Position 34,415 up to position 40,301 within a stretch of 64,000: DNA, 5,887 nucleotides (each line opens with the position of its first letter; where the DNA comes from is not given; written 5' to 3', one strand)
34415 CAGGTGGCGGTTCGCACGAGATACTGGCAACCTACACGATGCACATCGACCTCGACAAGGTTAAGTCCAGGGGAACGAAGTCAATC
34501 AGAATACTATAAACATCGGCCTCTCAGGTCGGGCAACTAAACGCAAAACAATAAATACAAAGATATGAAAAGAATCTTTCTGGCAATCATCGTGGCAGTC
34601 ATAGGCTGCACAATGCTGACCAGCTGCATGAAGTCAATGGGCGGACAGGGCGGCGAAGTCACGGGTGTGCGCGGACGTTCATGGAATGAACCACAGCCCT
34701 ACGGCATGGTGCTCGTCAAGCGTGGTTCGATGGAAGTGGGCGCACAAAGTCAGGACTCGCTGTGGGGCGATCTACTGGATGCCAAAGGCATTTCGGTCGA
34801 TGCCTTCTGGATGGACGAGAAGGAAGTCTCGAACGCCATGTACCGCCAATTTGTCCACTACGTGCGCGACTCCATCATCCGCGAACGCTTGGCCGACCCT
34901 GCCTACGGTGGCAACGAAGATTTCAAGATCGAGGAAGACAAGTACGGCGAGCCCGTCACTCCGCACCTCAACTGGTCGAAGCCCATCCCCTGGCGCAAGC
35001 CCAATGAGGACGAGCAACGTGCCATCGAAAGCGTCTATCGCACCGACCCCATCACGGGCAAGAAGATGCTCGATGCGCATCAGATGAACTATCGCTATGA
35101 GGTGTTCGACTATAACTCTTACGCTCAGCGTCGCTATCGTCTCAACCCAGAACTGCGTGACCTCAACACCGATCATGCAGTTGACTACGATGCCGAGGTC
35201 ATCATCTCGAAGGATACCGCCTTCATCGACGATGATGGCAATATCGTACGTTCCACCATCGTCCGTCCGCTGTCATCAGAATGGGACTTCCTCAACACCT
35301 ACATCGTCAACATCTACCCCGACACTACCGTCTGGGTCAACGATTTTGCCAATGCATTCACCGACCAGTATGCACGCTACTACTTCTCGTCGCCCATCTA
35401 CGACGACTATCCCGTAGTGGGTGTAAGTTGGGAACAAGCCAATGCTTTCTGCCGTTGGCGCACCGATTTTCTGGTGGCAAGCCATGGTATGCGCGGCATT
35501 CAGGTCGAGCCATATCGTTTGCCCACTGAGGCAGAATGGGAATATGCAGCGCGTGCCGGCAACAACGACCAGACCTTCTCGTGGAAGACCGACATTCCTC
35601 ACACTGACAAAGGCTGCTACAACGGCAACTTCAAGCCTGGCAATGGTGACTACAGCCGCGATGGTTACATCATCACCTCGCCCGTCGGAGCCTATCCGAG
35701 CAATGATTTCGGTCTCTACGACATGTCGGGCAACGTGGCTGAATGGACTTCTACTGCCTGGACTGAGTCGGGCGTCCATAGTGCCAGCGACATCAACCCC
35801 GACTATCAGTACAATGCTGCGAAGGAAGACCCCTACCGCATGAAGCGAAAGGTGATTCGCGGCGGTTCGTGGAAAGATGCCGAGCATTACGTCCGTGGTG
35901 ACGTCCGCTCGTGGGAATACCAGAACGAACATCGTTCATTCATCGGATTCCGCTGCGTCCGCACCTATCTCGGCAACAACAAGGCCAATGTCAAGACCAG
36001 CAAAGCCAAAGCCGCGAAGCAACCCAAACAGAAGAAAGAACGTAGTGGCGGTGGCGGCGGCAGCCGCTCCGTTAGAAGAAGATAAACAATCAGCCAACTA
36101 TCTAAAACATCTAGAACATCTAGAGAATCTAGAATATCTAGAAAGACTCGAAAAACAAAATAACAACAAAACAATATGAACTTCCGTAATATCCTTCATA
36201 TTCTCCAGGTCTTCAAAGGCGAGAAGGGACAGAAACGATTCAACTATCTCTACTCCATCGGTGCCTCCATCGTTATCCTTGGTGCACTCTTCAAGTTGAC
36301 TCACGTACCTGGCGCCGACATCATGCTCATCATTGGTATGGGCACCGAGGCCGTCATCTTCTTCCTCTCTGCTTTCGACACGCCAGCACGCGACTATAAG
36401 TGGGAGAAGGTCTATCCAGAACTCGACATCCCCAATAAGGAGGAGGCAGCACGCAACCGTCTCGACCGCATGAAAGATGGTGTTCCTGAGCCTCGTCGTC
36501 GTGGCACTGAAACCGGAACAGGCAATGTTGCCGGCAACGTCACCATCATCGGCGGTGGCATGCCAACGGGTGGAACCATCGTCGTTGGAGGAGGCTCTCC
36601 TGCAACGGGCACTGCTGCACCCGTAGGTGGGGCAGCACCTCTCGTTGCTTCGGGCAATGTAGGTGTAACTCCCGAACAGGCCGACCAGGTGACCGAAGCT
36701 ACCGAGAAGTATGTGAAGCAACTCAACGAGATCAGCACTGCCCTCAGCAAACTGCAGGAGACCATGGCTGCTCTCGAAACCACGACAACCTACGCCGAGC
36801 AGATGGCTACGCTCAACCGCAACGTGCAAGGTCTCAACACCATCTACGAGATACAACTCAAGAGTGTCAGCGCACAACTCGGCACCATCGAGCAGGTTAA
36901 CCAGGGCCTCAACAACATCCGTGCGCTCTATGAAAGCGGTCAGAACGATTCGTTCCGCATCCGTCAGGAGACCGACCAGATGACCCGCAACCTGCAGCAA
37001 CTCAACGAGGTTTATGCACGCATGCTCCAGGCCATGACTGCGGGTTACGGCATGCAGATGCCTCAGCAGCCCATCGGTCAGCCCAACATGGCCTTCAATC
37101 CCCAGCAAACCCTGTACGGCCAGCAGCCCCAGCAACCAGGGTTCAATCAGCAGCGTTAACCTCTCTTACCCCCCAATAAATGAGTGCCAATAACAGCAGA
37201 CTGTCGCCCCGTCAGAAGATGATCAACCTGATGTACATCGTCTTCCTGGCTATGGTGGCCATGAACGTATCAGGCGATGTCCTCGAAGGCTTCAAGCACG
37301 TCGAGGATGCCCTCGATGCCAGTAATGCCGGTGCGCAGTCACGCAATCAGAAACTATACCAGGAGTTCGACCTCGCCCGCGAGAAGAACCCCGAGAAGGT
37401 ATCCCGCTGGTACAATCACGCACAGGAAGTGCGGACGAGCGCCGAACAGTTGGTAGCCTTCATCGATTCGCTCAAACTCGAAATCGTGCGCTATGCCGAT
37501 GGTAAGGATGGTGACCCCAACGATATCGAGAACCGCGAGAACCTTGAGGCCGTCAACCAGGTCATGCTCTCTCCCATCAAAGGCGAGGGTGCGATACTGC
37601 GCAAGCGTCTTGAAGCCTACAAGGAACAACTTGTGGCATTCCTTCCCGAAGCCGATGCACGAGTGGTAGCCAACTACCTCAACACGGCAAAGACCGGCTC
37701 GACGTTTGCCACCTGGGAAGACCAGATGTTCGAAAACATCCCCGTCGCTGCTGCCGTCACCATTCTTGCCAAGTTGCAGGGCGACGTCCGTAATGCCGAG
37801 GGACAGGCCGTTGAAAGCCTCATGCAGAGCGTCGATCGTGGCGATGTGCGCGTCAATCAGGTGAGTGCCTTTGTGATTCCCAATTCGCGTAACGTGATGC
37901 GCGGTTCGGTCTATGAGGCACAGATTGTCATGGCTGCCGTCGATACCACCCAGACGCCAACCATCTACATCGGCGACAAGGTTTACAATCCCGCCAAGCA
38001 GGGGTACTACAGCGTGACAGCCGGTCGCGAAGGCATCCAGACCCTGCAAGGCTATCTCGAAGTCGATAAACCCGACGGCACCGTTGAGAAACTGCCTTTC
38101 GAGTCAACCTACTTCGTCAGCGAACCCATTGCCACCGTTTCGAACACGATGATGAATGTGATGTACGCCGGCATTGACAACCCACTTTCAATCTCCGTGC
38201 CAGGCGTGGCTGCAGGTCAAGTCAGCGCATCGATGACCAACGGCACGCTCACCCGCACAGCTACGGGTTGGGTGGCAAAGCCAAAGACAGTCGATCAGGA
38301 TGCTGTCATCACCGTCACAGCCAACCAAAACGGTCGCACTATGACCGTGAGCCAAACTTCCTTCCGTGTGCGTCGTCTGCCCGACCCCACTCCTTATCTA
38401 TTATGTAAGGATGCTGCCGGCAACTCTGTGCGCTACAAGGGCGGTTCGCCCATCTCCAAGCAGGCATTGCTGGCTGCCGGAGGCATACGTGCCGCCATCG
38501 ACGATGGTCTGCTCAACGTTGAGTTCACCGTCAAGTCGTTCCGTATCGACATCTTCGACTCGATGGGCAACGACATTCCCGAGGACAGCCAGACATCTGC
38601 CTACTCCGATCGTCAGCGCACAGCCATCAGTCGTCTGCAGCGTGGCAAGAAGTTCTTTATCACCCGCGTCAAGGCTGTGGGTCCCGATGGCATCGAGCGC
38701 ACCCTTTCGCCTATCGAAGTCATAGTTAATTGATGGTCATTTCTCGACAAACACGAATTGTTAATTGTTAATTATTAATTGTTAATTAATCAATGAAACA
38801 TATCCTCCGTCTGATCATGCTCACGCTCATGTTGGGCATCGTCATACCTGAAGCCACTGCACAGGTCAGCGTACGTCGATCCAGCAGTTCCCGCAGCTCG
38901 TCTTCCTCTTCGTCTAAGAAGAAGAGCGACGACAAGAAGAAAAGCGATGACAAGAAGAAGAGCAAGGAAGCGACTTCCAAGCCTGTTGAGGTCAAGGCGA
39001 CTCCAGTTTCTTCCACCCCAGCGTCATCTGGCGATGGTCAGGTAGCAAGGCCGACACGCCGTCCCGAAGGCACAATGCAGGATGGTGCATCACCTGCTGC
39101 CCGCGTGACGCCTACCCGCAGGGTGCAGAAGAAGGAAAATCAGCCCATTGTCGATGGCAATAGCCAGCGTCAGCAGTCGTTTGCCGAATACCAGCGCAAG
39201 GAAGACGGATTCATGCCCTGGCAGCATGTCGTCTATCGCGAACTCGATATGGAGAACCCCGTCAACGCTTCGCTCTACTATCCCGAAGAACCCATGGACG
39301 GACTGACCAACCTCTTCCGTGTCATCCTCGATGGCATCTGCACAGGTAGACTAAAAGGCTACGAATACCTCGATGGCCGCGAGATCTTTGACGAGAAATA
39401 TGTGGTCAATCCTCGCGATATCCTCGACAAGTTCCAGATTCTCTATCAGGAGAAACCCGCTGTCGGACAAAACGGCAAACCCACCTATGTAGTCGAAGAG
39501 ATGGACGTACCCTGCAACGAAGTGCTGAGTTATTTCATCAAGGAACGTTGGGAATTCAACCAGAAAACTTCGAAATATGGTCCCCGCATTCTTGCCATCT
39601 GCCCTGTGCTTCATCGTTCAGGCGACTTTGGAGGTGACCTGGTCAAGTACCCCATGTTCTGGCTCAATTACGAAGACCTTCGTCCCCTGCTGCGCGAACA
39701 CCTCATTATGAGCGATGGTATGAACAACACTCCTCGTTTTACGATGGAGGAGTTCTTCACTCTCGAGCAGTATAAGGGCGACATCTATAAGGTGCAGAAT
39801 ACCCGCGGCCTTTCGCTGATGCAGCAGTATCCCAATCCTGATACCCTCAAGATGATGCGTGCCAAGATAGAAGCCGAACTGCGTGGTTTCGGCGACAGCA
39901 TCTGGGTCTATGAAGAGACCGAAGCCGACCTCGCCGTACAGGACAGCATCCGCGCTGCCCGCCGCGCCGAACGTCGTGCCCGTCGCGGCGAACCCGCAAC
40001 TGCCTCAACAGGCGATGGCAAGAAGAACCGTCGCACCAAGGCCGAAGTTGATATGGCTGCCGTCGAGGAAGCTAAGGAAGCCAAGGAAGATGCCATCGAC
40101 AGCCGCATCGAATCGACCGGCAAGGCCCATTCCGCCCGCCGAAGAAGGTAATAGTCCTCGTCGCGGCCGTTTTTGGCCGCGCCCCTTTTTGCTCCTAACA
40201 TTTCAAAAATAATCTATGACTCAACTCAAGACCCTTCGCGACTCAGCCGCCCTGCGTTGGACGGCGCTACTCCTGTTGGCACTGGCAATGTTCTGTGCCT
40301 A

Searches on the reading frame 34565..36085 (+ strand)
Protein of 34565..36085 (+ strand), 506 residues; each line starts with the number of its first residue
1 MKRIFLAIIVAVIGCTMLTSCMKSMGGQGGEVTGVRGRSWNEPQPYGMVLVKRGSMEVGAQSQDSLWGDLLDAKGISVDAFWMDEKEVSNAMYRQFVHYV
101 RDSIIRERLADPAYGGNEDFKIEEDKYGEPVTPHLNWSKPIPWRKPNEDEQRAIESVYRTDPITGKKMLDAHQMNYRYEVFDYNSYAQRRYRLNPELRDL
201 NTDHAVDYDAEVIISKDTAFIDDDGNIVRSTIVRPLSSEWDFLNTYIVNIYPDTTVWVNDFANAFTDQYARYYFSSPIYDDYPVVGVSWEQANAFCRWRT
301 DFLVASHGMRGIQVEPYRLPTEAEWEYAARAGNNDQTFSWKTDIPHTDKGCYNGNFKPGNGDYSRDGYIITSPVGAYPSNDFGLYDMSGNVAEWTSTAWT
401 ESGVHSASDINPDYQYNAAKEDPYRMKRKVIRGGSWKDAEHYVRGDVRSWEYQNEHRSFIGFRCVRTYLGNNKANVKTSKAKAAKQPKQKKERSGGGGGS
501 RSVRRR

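Call 22: search_protein_families(library=pfam, proteins=[window:34565-36085:+])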
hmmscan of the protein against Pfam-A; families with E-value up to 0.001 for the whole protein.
window:34565-36085:+ (506 aa): 1 family
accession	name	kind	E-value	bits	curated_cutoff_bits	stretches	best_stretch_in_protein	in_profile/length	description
PF03781.23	FGE-sulfatase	-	1.7e-50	172.5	23.3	2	253-466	62-255/255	Sulfatase-modifying factor enzyme 1-like domain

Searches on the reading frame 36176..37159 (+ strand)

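Call 22: search_protein_families(library=pfam, proteins=[window:36176-37159:+])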
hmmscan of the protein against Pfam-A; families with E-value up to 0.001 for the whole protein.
window:36176-37159:+ (327 aa): 2 families
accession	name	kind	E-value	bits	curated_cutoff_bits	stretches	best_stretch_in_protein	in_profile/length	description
PF22827.1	GldL_N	-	1.2e-30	105.9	24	1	25-84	1-60/62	GldL N-terminal domain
PF08653.15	DASH_Dam1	-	0.0002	21.6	26.6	0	176-200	15-39/56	DASH complex subunit Dam1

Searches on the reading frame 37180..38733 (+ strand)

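Call 22: search_protein_families(library=pfam, proteins=[window:37180-38733:+])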
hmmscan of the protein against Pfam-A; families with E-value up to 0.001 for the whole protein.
window:37180-38733:+ (517 aa): 4 families
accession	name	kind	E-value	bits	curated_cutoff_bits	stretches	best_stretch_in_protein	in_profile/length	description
PF12081.13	GldM_1st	-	3.4e-54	184.2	25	1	33-216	1-193/194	GldM N-terminal domain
PF12080.14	GldM_4th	-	5.2e-29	101.6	24.6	1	401-517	1-114/114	GldM C-terminal domain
PF21601.3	GldM_2nd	-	4.7e-27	94.8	24.4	1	220-314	2-97/98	GldM second domain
PF21602.3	GldM_3rd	-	4.1e-25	88.3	25.2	1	318-398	2-82/82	GldM third domain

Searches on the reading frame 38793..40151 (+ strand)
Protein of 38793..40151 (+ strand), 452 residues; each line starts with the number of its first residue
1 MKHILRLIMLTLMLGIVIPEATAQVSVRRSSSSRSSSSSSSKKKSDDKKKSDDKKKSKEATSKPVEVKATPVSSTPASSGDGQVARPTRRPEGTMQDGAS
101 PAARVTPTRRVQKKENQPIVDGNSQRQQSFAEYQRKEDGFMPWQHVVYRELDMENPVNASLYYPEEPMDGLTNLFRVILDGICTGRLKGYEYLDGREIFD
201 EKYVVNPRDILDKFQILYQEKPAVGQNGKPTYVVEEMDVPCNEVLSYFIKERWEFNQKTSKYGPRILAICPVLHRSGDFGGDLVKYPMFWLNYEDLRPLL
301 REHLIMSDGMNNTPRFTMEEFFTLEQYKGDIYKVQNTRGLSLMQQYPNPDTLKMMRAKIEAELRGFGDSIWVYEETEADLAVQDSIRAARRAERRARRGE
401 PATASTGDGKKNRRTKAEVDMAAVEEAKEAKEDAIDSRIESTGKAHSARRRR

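Call 22: search_protein_families(library=pfam, proteins=[window:38793-40151:+])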
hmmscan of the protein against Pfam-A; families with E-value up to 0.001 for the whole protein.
window:38793-40151:+ (452 aa): 1 family
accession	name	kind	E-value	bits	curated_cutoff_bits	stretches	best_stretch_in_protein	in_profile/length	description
PF19841.4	GldN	-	3.8e-46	158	23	1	142-371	7-227/228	Gliding motility associated protein GldN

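Call 40: find_homologous_proteins(query=window:38793-40151:+, max_evalue=1e-30)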
Query window:38793-40151:+ (452 aa): 3348 proteins with E <= 1e-30 among 8000 candidates; the best 120 are listed.
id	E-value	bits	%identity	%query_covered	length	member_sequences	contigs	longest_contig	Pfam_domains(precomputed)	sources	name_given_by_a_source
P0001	0.0e+0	1010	99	100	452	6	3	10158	PF19841.5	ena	-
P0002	3.9e-297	1003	98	100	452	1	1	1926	PF19841.5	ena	-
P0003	1.3e-296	1001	98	100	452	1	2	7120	PF19841.5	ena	-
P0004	6.7e-296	999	98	100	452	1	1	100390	PF19841.5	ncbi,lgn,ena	-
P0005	5.3e-293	989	97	100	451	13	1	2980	PF19841.5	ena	-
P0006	5.6e-291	983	98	98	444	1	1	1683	PF19841.5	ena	-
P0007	1.4e-289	978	97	100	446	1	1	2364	PF19841.5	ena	-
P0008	9.5e-288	972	96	100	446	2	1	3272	PF19841.5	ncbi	-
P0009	5.2e-284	960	96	100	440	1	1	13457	PF19841.5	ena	-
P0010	3.3e-282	954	92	100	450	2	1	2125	PF19841.5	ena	-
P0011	5.6e-268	907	88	100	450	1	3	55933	PF19841.5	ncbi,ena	-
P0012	5.6e-268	907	88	100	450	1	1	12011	PF19841.5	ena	-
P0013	1.3e-262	889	88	98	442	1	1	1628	PF19841.5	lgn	-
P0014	5.3e-259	877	84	100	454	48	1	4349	PF19841.5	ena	-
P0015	3.7e-253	858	84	100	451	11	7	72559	PF19841.5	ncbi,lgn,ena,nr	ncbi:MAG: gliding motility protein GldN [Bacteroidales bacterium]|nr:gliding motility protein GldN [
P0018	5.9e-246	834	82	99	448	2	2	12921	PF19841.5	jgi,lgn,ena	jgi:gliding motility associated protien GldN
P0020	3.6e-232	789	77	99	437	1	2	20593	PF19841.5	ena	-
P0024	4.3e-194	663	66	100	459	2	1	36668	PF19841.5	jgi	-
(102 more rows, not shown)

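Call 41: find_encoding_contigs(protein=P0011, flank=10000, max_places=1)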
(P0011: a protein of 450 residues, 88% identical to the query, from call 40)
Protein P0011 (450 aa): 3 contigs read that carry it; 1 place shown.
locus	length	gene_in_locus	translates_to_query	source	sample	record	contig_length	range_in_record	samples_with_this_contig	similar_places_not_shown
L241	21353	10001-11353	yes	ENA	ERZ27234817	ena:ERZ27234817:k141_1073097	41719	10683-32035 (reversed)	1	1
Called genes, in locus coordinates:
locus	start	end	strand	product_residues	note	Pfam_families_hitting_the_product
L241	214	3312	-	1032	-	PF13734:Inhibitor_I69, PF01640:Peptidase_C10, PF13306:LRR_5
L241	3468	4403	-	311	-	PF00749:tRNA-synt_1c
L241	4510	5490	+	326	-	PF11751:PorP_SprF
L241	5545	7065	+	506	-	PF03781:FGE-sulfatase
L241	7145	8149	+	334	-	PF22827:GldL_N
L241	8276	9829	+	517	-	PF12081:GldM_1st, PF21601:GldM_2nd, PF21602:GldM_3rd, PF12080:GldM_4th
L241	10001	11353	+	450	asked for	PF19841:GldN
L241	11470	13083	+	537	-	PF07690:MFS_1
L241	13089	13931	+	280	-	PF27507:DjlA_TM, PF05099:TerB, PF00226:DnaJ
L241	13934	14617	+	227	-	PF03932:CutC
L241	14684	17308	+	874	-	PF01841:Transglut_core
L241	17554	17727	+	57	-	-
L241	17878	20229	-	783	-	PF12704:MacB_PCD, PF02687:FtsX (weak), PF12704:MacB_PCD (weak), PF02687:FtsX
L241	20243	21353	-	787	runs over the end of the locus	PF12704:MacB_PCD, PF02687:FtsX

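Call 42: find_encoding_contigs(protein=P0015, flank=10000, max_places=1)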
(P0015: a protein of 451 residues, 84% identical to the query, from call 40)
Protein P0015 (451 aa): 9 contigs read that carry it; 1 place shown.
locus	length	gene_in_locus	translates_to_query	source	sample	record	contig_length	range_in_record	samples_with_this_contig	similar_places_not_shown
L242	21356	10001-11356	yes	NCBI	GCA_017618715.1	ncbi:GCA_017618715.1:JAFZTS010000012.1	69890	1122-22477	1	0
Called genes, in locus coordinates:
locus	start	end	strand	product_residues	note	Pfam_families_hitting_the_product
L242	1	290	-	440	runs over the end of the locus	PF13372:Alginate_exp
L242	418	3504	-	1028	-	PF13734:Inhibitor_I69, PF01640:Peptidase_C10, PF13529:Peptidase_C39_2 (weak), PF13306:LRR_5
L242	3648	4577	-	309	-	PF00749:tRNA-synt_1c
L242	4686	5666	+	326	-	PF11751:PorP_SprF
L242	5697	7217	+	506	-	PF03781:FGE-sulfatase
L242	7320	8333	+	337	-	PF22827:GldL_N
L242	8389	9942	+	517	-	PF12081:GldM_1st, PF21601:GldM_2nd, PF21602:GldM_3rd, PF12080:GldM_4th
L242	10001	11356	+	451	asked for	PF19841:GldN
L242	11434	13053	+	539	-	PF07690:MFS_1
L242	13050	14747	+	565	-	PF01344:Kelch_1 (faint), PF12833:HTH_18, PF00165:HTH_AraC (weak)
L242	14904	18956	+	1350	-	PF04151:PPC (faint), PF19106:DUF5793 (faint), PF24595:DUF7619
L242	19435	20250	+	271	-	PF27507:DjlA_TM, PF05099:TerB, PF00226:DnaJ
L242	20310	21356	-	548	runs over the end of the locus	PF13088:BNR_2, PF25852:DUF6242_C (faint), PF02012:BNR (faint)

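Call 43: find_encoding_contigs(protein=P0020, flank=10000, max_places=1)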
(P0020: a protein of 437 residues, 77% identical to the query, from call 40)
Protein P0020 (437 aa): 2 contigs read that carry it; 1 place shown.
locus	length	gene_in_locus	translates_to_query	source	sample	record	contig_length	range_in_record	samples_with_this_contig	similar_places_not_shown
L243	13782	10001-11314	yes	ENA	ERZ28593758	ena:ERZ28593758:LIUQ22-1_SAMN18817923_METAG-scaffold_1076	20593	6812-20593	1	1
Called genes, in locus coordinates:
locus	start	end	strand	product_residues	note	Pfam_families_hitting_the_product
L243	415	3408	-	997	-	PF13734:Inhibitor_I69, PF01640:Peptidase_C10, PF13529:Peptidase_C39_2 (weak), PF13306:LRR_5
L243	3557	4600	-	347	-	PF00749:tRNA-synt_1c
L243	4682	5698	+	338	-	PF11751:PorP_SprF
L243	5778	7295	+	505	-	PF03781:FGE-sulfatase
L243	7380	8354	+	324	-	PF22827:GldL_N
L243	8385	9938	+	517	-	PF12081:GldM_1st, PF21601:GldM_2nd, PF21602:GldM_3rd, PF12080:GldM_4th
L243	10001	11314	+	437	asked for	PF19841:GldN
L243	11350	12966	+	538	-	PF07690:MFS_1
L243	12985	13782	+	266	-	?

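Call 44: find_encoding_contigs(protein=P0024, flank=10000, max_places=1)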
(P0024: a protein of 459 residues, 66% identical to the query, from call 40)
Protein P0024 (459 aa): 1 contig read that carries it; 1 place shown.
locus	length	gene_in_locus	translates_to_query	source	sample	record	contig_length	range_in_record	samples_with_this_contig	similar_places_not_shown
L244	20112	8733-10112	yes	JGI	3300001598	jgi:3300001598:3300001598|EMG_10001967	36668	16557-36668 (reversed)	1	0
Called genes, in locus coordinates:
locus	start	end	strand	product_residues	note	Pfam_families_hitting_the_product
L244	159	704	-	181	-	PF00156:Pribosyltran, PF14681:UPRTase (weak)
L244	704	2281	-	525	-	PF07690:MFS_1, PF00854:PTR2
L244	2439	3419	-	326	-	PF00749:tRNA-synt_1c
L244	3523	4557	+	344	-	PF11751:PorP_SprF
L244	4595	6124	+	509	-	PF03781:FGE-sulfatase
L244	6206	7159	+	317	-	PF22827:GldL_N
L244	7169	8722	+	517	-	PF12081:GldM_1st, PF21601:GldM_2nd, PF21602:GldM_3rd, PF12080:GldM_4th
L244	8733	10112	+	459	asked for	PF19841:GldN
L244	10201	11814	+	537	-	PF07690:MFS_1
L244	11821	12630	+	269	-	PF27507:DjlA_TM, PF05099:TerB, PF00226:DnaJ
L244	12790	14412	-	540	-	PF13088:BNR_2, PF25852:DUF6242_C (faint)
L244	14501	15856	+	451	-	PF01120:Alpha_L_fucos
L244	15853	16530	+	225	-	PF03932:CutC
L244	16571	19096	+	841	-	PF01841:Transglut_core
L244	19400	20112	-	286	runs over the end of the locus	PF12412:DUF3667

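Call 58: find_encoding_contigs(protein=P0009, flank=10000, max_places=1)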
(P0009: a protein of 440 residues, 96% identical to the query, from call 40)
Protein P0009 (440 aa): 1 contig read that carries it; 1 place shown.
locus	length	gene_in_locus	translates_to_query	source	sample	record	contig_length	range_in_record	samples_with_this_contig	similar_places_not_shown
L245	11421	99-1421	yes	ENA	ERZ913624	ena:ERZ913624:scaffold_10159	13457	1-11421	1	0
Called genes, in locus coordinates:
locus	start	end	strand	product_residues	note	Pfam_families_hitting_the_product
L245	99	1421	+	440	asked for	PF19841:GldN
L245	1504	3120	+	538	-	PF07690:MFS_1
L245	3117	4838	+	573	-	PF00165:HTH_AraC (faint), PF12833:HTH_18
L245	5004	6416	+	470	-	PF04151:PPC (weak)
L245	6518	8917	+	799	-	PF24595:DUF7619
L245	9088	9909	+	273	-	PF27507:DjlA_TM, PF05099:TerB, PF00226:DnaJ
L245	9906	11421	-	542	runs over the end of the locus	PF13088:BNR_2, PF25852:DUF6242_C (faint)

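Call 59: find_encoding_contigs(protein=P0010, flank=3000, max_places=1)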
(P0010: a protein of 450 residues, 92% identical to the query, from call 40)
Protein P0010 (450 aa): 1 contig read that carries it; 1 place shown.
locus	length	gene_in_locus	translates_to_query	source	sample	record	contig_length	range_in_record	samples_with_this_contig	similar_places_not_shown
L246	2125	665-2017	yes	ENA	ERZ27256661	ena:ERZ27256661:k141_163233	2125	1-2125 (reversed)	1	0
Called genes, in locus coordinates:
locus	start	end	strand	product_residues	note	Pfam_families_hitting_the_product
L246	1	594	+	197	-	?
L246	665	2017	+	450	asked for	PF19841:GldN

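Call 60: find_encoding_contigs(protein=P0012, flank=10000, max_places=1)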
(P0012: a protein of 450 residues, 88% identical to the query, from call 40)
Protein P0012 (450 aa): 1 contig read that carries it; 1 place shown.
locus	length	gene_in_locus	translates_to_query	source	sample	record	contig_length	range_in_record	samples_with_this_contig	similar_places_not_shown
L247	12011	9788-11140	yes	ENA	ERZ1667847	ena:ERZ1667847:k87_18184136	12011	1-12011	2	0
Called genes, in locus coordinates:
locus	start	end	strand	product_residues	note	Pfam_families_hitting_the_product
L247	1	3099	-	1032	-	PF13734:Inhibitor_I69, PF01640:Peptidase_C10, PF13306:LRR_5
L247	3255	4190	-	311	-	PF00749:tRNA-synt_1c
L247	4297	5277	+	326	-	PF11751:PorP_SprF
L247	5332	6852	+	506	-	PF03781:FGE-sulfatase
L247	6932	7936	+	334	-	PF22827:GldL_N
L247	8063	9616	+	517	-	PF12081:GldM_1st, PF21601:GldM_2nd, PF21602:GldM_3rd, PF12080:GldM_4th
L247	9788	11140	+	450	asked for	PF19841:GldN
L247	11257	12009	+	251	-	?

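Call 61: find_encoding_contigs(protein=P0018, flank=10000, max_places=1)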
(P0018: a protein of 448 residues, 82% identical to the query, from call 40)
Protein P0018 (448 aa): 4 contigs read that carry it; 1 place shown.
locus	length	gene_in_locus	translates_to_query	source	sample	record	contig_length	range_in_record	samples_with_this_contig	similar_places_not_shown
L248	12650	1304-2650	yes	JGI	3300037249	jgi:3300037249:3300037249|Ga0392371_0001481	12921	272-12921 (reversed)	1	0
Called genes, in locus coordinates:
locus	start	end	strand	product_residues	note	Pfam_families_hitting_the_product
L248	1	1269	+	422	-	?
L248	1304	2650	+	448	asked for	PF19841:GldN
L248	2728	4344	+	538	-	PF07690:MFS_1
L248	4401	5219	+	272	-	PF27507:DjlA_TM, PF05099:TerB, PF00226:DnaJ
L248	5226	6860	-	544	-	PF13088:BNR_2, PF25852:DUF6242_C (faint)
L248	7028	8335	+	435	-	PF01120:Alpha_L_fucos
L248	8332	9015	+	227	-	PF03932:CutC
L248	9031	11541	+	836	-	PF01841:Transglut_core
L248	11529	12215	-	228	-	PF04402:SIMPL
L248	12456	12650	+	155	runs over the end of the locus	?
